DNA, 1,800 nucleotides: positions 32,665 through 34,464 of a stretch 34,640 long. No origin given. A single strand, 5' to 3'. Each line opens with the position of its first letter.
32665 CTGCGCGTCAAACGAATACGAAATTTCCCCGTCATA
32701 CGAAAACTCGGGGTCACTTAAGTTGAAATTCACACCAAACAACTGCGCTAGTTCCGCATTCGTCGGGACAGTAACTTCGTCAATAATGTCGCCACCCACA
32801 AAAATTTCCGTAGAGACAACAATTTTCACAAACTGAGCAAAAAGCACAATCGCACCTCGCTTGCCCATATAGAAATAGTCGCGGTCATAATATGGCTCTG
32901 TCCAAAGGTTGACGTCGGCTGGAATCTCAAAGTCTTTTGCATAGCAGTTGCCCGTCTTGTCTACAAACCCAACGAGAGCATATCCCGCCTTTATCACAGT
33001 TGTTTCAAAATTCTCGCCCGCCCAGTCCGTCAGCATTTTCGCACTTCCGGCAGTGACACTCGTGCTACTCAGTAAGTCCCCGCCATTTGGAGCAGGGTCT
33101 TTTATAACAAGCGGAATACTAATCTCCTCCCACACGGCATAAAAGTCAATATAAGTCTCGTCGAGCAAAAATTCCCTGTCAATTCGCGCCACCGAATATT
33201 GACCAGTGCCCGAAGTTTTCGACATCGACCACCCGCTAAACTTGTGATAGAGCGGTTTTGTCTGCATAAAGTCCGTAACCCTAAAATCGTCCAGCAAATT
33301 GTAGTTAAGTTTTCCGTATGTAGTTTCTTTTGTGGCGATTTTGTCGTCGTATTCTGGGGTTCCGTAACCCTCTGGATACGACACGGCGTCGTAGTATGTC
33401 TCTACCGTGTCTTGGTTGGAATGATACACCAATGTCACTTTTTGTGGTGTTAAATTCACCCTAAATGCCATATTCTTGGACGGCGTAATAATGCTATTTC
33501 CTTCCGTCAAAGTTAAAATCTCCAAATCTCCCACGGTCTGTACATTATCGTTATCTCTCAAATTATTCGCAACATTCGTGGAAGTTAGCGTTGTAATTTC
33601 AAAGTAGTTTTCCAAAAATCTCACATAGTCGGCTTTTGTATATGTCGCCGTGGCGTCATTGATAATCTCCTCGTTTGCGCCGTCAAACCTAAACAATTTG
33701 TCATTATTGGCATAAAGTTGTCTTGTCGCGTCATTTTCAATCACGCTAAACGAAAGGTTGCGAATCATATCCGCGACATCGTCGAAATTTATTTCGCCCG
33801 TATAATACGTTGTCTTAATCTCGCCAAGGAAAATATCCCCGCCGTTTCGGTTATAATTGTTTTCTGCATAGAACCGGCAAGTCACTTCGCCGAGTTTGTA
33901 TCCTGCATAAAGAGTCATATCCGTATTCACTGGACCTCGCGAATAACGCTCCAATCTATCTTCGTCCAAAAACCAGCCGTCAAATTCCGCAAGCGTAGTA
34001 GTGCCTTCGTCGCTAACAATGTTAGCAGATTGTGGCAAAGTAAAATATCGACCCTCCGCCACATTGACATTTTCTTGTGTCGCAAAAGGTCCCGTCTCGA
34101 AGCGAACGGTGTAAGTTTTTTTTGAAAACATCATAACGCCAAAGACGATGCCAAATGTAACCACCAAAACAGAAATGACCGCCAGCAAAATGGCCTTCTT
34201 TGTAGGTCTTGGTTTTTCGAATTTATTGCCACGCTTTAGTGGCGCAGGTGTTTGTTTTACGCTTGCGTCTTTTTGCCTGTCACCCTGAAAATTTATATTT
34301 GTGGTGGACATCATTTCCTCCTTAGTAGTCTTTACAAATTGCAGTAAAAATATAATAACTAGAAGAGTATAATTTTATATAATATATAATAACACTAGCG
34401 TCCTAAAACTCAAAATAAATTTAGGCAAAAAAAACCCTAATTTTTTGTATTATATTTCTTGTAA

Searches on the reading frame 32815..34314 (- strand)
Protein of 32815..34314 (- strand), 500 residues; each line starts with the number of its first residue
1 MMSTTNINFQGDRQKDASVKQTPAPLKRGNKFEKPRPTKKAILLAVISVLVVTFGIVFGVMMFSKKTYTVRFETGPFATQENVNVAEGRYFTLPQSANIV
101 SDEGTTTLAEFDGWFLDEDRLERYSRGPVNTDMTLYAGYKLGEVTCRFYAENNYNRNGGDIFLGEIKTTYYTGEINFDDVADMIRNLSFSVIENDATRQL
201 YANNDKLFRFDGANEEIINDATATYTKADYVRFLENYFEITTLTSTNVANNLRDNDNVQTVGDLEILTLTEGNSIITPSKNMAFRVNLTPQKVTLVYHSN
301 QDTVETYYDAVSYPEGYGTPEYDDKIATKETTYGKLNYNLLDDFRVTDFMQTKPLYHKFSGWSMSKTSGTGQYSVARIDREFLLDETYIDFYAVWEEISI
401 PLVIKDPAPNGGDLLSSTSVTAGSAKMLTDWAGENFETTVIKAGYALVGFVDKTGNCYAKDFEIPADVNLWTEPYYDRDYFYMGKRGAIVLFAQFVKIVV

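Call 8: search_protein_families(library=pfam, proteins=[window:32815-34314:-], max_evalue=1)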
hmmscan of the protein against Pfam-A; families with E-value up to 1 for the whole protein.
window:32815-34314:- (500 aa): 1 family
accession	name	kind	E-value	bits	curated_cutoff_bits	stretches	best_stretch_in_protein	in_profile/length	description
PF09716.15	ETRAMP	-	0.033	14.6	29.1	1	18-67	29-80/81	Malarial early transcribed membrane protein (ETRAMP)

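Call 9: search_protein_families(library=ncbifam, proteins=[window:32815-34314:-], max_evalue=1)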
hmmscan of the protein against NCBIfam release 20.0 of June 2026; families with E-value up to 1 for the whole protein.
window:32815-34314:- (500 aa): 0 families

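Call 24: find_homologous_proteins(query=window:32815-34314:-, max_evalue=0.001)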
Query window:32815-34314:- (500 aa): 1 proteins with E <= 0.001 among 8000 candidates.
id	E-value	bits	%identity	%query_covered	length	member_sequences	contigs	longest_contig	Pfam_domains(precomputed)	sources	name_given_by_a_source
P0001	4.4e-4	37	34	20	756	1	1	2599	PF09479.17,PF02012.27,PF13088.13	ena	-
